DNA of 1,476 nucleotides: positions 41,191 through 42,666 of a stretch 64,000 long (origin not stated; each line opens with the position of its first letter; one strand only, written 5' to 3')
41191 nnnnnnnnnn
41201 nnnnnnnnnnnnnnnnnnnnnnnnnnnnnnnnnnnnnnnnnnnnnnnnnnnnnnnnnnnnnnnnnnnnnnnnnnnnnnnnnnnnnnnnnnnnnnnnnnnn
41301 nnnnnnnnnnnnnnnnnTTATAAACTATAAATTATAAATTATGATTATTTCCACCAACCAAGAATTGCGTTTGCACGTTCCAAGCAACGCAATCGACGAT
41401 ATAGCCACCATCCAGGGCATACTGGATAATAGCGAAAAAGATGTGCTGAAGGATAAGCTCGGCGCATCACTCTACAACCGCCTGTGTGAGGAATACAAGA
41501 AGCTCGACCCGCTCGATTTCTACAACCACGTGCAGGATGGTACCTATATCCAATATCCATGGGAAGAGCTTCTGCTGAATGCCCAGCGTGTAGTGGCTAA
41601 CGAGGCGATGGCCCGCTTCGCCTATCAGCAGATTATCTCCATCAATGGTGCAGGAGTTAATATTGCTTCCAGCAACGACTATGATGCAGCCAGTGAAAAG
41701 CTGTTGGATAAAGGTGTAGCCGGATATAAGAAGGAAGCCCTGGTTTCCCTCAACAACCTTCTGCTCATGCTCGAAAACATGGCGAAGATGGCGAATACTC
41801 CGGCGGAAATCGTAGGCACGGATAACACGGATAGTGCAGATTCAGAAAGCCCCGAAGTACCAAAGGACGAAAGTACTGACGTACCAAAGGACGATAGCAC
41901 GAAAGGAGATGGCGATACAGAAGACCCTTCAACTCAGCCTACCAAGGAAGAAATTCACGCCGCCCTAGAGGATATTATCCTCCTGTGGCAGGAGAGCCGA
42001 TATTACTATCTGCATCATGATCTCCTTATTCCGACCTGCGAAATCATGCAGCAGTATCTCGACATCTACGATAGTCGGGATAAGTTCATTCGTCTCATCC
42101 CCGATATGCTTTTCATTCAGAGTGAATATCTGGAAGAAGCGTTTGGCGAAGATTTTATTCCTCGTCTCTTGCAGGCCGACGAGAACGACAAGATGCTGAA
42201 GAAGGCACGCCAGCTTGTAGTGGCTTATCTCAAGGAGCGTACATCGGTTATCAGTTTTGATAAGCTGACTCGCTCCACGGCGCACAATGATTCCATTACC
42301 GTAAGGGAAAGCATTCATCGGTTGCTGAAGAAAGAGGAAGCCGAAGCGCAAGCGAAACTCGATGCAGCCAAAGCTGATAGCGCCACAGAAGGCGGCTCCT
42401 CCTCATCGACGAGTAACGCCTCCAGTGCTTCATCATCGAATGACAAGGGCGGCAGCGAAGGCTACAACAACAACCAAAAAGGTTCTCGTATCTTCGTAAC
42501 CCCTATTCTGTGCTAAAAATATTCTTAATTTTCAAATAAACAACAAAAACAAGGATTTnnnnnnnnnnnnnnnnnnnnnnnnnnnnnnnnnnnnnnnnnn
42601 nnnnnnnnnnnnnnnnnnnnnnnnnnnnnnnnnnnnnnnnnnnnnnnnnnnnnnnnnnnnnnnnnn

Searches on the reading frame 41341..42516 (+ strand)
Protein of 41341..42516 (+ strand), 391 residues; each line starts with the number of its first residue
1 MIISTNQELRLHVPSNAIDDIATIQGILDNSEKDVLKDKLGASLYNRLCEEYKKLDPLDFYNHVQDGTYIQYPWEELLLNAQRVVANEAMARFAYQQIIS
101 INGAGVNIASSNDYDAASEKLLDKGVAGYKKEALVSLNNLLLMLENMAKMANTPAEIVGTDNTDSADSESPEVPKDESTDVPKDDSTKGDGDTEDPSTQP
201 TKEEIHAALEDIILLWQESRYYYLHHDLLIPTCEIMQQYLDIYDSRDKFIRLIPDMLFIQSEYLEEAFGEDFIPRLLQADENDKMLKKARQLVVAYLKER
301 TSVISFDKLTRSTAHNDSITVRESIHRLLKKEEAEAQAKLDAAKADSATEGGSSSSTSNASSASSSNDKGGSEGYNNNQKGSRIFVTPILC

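Call 3: search_protein_families(library=pfam, proteins=[window:41341-42516:+], max_evalue=0.01)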
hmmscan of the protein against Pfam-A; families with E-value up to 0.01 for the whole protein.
window:41341-42516:+ (391 aa): 1 family
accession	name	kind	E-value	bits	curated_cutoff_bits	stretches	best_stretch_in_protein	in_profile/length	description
PF20459.4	DUF6712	-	1.6e-09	38.2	25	1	36-147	1-104/121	Family of unknown function (DUF6712)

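Call 4: search_protein_families(library=phrogs, proteins=[window:41341-42516:+], max_evalue=0.01)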
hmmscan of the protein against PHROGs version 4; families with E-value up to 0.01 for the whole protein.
window:41341-42516:+ (391 aa): 1 family
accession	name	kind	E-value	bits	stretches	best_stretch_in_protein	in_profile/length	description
phrog_28238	-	unknown function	3.2e-05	25.1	1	218-300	21-100/105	-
